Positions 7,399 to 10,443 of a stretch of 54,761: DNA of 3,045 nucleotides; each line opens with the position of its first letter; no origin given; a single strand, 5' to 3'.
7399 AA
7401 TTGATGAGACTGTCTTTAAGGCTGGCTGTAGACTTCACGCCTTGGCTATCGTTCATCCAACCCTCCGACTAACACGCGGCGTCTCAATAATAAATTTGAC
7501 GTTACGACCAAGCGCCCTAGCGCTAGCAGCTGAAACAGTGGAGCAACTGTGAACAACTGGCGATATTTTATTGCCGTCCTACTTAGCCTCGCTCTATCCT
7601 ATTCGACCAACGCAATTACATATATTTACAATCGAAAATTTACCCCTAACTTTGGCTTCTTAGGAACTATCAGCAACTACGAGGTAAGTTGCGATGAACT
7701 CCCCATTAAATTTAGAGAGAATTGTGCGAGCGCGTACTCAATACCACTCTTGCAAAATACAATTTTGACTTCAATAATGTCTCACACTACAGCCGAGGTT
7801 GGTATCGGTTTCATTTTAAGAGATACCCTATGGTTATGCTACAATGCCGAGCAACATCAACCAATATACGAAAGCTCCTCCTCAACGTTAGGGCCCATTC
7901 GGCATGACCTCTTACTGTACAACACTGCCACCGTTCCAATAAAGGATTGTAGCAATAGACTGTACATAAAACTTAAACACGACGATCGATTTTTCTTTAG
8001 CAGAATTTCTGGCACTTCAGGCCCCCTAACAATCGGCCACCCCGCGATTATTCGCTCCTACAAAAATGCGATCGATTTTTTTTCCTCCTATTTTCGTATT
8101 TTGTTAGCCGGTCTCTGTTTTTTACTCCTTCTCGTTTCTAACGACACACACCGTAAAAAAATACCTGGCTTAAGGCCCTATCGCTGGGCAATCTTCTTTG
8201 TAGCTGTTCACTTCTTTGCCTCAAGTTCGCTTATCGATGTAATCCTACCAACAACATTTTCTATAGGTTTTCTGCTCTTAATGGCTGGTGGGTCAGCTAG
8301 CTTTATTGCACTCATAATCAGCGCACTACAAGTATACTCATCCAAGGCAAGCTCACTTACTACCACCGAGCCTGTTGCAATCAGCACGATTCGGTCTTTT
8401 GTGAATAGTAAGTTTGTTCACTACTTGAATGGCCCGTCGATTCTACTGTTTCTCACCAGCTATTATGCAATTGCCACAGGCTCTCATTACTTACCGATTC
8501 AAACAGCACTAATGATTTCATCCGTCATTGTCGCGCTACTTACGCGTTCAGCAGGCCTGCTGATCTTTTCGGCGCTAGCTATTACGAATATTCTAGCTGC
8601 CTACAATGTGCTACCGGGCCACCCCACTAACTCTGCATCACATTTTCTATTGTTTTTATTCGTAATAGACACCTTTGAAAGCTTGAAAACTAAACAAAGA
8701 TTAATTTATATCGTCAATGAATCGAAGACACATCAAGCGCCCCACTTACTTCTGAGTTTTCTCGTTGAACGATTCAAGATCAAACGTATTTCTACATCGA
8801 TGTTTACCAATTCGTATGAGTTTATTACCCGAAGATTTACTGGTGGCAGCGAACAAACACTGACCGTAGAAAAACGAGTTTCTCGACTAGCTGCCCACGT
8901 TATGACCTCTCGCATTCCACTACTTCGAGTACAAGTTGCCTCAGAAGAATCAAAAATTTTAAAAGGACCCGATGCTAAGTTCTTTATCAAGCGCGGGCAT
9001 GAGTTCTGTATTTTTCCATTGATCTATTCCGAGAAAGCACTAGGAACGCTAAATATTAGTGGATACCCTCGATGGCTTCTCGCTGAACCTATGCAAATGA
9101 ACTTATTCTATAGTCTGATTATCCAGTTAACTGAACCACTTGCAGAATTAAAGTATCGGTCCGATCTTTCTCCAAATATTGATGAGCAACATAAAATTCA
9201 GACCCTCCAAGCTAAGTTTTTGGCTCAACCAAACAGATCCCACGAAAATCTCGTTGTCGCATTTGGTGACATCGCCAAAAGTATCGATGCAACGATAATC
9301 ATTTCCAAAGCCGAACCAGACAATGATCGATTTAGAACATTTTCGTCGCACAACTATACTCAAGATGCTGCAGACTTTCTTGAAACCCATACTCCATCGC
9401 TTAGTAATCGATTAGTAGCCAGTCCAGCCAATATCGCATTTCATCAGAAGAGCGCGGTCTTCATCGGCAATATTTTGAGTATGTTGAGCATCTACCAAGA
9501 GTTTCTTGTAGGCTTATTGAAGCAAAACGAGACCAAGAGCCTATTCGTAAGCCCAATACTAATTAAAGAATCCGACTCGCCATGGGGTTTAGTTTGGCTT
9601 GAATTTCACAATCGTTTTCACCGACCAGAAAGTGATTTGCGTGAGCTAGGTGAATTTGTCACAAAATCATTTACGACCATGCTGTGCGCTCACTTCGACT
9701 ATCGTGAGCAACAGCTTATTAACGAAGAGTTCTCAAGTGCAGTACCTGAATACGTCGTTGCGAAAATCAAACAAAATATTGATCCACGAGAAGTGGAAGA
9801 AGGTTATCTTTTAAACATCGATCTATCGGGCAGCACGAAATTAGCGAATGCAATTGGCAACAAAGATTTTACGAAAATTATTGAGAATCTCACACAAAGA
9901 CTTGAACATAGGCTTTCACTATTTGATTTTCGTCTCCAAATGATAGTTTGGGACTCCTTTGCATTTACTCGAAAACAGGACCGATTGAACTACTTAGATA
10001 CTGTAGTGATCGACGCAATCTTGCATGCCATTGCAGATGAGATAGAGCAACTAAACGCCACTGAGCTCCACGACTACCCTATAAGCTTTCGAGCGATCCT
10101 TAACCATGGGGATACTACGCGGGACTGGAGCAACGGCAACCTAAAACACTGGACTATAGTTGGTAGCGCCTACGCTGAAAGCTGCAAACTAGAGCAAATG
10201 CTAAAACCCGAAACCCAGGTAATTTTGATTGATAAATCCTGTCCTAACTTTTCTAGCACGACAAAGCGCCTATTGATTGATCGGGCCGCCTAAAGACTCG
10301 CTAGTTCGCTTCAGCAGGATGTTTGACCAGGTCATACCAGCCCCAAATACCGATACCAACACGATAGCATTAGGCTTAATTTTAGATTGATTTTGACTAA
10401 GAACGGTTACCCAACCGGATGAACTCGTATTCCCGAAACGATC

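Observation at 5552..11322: AT-richer three-gene island: PilZ-like protein coupled to a 7TM-GAF-GAF-cyclase-like receptor, with a convergent orphan KAS III. Best candidate for an uncharacterised signalling system.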

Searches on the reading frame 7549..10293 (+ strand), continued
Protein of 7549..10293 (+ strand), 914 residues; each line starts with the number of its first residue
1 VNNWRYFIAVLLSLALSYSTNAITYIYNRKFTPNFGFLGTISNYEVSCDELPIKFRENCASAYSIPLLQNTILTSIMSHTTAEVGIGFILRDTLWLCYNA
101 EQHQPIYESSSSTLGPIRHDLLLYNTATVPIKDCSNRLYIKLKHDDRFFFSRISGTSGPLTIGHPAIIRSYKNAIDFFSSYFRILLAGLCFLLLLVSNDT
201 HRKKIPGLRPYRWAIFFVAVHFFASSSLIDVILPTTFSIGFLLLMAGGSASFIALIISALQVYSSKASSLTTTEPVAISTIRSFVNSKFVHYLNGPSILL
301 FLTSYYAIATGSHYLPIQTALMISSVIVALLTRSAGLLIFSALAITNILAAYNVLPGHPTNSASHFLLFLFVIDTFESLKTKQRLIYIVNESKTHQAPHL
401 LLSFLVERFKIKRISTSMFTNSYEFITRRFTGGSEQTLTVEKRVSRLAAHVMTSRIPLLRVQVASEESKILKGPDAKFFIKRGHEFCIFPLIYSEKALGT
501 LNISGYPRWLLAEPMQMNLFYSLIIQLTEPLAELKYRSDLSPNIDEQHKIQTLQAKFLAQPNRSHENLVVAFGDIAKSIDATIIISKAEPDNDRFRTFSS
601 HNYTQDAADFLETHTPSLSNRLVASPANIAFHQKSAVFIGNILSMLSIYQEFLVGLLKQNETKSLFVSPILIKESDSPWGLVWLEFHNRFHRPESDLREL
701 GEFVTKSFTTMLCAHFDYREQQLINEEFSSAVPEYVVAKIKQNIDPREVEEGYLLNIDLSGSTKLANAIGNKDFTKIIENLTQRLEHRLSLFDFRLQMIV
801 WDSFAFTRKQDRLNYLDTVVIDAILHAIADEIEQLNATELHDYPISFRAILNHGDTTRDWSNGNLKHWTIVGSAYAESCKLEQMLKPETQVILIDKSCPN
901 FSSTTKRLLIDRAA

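Call 98: search_protein_families(library=pfam, proteins=[L009:6043-8004:+, L010:218-2131:+, L009:10949-11506:+, L010:5880-7616:-, L007:10691-12466:-], max_evalue=1)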
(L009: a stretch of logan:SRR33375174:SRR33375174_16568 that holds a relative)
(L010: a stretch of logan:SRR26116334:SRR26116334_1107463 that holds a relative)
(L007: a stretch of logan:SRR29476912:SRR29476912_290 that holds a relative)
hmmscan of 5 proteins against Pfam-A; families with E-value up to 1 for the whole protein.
L009:6043-8004:+ (653 aa): 1 family
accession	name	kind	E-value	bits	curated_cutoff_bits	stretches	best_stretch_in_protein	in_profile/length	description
PF20880.2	G1_gp67_N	-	0.058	13.9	27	1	175-219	29-74/77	Phage G1 gp67, N-terminal domain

L010:218-2131:+ (637 aa): 0 families

L009:10949-11506:+ (185 aa): 0 families

L010:5880-7616:- (578 aa): 2 families
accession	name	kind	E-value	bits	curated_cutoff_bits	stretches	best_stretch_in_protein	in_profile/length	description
PF02518.31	HATPase_c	-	1.1e-08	36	26.4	1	462-558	2-98/111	Histidine kinase-, DNA gyrase B-, and HSP90-like ATPase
PF00512.31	HisKA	-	0.14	12.7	26.9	1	371-420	4-62/66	His Kinase A (phospho-acceptor) domain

L007:10691-12466:- (591 aa): 3 families
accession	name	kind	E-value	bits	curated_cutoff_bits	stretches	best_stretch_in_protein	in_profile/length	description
PF02518.31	HATPase_c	-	1.6e-15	57.9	26.4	1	483-588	4-110/111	Histidine kinase-, DNA gyrase B-, and HSP90-like ATPase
PF14501.12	HATPase_c_5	-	1.2e-06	28.8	22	1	483-574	4-91/102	GHKL domain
PF00512.31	HisKA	-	0.036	14.5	26.9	1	382-423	2-44/66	His Kinase A (phospho-acceptor) domain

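Call 102: find_encoding_contigs(protein=P0015, flank=8000, max_places=3)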
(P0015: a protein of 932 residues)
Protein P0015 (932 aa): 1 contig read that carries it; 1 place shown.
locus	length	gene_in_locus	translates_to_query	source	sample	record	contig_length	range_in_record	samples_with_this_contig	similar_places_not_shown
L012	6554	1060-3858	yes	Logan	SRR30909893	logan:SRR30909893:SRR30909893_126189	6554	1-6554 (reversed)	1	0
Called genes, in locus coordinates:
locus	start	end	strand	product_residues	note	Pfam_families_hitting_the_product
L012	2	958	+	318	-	?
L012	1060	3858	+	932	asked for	PF01590:GAF (faint), PF02518:HATPase_c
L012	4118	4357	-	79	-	PF02518:HATPase_c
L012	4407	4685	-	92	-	-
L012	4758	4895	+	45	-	-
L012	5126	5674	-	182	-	-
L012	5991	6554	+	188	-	?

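Call 104: search_protein_families(library=pfam, proteins=[L012:2-958:+, L012:5991-6554:+, L012:5126-5674:-], max_evalue=0.01)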
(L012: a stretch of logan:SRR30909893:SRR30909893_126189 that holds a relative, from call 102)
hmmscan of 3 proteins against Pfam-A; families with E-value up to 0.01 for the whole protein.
L012:2-958:+ (318 aa): 3 families
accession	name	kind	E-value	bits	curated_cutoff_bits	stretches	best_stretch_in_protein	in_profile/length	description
PF02518.31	HATPase_c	-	2.4e-19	70.3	26.4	1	212-313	3-109/111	Histidine kinase-, DNA gyrase B-, and HSP90-like ATPase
PF13589.12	HATPase_c_3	-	9.3e-07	29.4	25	1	217-263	5-52/137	Histidine kinase-, DNA gyrase B-, and HSP90-like ATPase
PF14501.12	HATPase_c_5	-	9.7e-05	22.7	22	1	211-299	2-90/102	GHKL domain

L012:5991-6554:+ (188 aa): 0 families

L012:5126-5674:- (182 aa): 0 families

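Call 113: list_cluster_members(proteins=[P0006, P0018, P0020, P0022, P0025, P0028, P0033, P0036, P0057, P0071])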
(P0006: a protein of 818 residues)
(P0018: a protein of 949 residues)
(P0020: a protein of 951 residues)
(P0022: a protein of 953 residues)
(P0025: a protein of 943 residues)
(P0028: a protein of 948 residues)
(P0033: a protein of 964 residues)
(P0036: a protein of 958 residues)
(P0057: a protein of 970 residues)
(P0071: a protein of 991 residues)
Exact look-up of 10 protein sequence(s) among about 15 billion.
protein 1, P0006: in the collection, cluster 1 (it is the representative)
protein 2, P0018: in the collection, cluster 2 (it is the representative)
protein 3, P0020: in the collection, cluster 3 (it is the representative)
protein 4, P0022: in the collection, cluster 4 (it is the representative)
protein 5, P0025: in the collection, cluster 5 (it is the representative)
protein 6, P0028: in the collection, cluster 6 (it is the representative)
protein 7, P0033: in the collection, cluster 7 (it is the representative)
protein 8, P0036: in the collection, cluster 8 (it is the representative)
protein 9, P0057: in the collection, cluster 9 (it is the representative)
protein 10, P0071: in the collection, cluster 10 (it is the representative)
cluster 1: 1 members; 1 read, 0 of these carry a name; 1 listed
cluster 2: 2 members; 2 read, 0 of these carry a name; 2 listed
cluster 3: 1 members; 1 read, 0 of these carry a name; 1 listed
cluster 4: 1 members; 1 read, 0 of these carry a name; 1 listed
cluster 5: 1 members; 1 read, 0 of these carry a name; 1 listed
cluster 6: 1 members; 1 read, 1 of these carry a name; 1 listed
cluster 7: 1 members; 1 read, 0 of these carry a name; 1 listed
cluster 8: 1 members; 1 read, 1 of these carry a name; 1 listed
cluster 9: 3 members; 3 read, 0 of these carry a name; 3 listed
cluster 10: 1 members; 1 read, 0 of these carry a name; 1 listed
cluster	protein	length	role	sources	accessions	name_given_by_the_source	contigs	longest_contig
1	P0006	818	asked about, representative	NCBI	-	-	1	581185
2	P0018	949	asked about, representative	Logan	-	-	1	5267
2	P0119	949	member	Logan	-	-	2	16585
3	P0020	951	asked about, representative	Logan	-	-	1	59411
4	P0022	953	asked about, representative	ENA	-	-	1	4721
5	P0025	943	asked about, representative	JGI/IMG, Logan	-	-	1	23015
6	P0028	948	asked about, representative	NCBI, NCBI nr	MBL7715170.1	MAG: GAF domain-containing protein [Bdellovibrionales bacterium] | GAF domain-containing protein [Bdellovibrionales bacterium]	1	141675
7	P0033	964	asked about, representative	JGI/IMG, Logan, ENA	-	-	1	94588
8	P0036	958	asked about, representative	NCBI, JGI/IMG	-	hypothetical protein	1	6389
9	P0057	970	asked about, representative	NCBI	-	-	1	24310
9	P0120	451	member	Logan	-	-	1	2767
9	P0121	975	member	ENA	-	-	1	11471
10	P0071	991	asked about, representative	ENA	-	-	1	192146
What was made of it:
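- Closest known: Bd1971, the cAMP-sensing c-di-GMP phosphodiesterase of Bdellovibrio. Same: A precedent, in the Bdellovibrio group where one family member was found (call 113), for wiring cyclic mononucleotide and c-di-GMP signalling into one unit.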

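Call 114: find_encoding_contigs(protein=P0028, flank=8000, max_places=2)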
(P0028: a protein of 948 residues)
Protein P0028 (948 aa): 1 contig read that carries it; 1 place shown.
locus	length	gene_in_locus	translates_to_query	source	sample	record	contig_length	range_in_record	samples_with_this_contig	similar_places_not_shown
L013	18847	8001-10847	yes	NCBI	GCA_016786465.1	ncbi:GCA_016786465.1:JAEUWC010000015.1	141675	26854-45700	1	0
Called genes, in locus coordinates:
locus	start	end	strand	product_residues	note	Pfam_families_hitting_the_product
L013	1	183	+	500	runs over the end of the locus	PF00072:Response_reg, PF00158:Sigma54_activat, PF14532:Sigma54_activ_2, PF07728:AAA_5 (weak), PF25601:AAA_lid_14, PF02954:HTH_8 (weak)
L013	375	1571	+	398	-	PF00089:Trypsin, PF13365:Trypsin_2 (faint)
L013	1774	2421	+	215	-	PF00990:GGDEF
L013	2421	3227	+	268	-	PF02633:Creatininase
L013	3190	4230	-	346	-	PF08240:ADH_N, PF02826:2-Hacid_dh_C (weak), PF01262:AlaDh_PNT_C, PF00107:ADH_zinc_N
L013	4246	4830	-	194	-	PF04264:YceI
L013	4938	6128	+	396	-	-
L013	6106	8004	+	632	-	-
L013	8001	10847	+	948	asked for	PF01590:GAF (weak)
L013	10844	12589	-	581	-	PF02518:HATPase_c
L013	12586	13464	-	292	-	PF00126:HTH_1, PF03466:LysR_substrate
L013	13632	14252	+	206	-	-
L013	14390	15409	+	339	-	PF13690:CheX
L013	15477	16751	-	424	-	PF00481:PP2C, PF13672:PP2C_2, PF00027:cNMP_binding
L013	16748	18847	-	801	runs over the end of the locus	PF00211:Guanylate_cyc, PF01590:GAF, PF13185:GAF_2 (weak)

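Call 124: search_dna_similar(query=window:7549-10293:+, collection=plasmids, mode=protein, max_evalue=0.001, max_rows=10)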
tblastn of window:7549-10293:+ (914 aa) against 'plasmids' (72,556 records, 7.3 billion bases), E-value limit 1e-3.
No match.

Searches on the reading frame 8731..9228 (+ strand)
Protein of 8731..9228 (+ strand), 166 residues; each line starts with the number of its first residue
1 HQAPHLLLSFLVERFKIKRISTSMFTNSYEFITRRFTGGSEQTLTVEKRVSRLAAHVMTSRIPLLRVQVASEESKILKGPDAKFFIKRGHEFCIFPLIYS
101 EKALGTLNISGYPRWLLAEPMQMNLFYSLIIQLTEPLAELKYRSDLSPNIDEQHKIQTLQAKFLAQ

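Call 39: search_solved_structures(query=A5, max_evalue=10, show_alignments=2)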
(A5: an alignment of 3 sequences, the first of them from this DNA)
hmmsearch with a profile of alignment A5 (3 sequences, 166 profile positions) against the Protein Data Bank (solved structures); distinct sequences matched with E-value up to 10: 0.

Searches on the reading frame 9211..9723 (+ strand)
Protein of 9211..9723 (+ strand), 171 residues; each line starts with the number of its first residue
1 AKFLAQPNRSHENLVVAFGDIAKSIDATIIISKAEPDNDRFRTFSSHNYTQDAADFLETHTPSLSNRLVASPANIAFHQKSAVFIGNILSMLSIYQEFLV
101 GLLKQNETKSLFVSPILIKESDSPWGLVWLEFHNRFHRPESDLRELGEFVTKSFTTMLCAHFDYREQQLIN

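Call 40: search_solved_structures(query=A6, max_evalue=10, show_alignments=2)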
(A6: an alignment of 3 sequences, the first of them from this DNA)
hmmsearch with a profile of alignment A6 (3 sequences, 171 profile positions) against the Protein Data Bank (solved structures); distinct sequences matched with E-value up to 10: 2.
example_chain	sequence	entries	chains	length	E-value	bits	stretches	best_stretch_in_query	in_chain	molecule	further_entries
1vgy_A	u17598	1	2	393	1.4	11.8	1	70-107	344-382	succinyl-diaminopimelate desuccinylase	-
7m58_A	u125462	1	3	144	2.1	11.3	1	85-159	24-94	Tautomerase_3 domain-containing protein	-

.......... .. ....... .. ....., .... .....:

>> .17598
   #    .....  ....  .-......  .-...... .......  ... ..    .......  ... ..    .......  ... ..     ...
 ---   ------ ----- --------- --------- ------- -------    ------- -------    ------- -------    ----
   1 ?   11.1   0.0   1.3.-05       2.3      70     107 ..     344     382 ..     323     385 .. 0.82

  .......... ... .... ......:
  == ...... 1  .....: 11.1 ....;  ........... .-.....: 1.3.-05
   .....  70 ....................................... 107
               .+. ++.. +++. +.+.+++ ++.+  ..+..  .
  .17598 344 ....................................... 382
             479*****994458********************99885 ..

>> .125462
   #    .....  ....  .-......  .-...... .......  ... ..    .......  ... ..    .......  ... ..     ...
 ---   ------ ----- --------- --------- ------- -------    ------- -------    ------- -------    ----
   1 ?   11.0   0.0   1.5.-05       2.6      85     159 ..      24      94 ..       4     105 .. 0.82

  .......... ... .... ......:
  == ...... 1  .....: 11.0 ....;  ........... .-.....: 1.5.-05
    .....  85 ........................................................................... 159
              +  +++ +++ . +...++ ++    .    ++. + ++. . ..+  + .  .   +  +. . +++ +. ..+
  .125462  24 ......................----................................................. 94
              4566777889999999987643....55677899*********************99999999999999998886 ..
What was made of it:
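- Tried and rejected: Three-sequence profiles of GAF-A and GAF-B against PDB gave nothing (calls 39, 40).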
